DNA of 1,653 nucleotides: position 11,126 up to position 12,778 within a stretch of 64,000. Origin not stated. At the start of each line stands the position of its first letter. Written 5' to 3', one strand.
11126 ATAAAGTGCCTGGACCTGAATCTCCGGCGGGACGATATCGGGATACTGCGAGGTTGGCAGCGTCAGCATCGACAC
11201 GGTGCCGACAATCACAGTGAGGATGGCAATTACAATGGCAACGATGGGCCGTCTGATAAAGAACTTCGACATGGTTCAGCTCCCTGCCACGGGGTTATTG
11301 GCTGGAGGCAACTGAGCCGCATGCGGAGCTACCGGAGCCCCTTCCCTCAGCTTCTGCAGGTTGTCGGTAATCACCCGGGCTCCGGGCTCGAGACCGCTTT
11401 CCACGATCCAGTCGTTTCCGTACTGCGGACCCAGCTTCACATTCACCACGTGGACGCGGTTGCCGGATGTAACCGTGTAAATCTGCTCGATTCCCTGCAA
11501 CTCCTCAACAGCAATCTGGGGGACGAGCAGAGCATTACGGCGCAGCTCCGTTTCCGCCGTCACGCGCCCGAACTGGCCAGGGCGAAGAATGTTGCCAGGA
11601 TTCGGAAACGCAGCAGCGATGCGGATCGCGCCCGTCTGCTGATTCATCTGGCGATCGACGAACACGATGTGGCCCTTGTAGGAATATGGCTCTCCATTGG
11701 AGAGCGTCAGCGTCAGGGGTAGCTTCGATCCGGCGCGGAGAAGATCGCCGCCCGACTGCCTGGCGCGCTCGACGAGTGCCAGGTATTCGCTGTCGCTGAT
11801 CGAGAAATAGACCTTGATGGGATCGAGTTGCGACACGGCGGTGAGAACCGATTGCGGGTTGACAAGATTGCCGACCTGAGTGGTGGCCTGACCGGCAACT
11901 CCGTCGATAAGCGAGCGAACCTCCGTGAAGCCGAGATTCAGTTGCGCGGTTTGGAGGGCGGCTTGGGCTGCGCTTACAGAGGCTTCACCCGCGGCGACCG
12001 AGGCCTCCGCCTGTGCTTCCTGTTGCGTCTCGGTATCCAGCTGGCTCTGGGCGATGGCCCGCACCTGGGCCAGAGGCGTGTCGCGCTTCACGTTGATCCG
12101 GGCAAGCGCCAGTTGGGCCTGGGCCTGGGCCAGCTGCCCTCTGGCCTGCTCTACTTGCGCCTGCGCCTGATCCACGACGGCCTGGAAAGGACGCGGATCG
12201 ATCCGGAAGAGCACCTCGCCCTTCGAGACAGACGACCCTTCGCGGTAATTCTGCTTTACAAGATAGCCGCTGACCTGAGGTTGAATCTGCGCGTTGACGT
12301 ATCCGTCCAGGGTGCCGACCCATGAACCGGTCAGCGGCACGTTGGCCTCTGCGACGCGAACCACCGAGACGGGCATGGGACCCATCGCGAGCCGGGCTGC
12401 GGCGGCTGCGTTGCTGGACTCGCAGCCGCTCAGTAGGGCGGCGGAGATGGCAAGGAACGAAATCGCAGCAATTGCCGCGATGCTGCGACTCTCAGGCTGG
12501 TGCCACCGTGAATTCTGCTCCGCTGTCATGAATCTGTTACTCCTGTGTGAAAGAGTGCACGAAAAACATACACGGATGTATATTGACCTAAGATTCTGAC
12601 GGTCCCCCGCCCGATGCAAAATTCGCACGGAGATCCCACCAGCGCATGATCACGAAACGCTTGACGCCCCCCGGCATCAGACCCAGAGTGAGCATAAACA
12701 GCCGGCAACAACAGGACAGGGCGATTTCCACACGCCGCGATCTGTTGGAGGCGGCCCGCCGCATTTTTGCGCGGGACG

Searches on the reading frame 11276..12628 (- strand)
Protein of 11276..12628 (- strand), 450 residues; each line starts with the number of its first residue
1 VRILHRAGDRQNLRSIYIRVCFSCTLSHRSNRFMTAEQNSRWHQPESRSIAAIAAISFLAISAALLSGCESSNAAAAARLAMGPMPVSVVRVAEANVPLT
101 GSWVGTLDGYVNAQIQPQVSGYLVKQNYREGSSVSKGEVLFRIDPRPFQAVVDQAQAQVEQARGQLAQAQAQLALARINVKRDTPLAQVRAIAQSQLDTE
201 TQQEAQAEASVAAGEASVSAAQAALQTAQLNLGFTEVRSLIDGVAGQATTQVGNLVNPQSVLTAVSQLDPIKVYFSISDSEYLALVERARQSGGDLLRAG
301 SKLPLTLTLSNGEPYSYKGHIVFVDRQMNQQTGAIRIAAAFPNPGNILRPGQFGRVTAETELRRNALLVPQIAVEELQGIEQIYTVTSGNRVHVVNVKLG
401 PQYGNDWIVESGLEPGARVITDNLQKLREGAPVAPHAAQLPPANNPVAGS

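Call 63: search_protein_families(library=pfam, proteins=[window:11276-12628:-], max_evalue=0.00001)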
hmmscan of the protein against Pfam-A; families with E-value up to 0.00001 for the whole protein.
window:11276-12628:- (450 aa): 3 families
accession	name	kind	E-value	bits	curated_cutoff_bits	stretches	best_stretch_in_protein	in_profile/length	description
PF16576.10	HlyD_D23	-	5.3e-10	39.4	30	1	112-353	19-213/214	Barrel-sandwich domain of CusB or HlyD membrane-fusion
PF13437.12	HlyD_3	-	5.8e-10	40.3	22.2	0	237-351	2-106/106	HlyD family secretion protein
PF13533.13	Biotin_lipoyl_2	-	9.4e-07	29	29.8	1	114-144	2-32/32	Biotin-lipoyl like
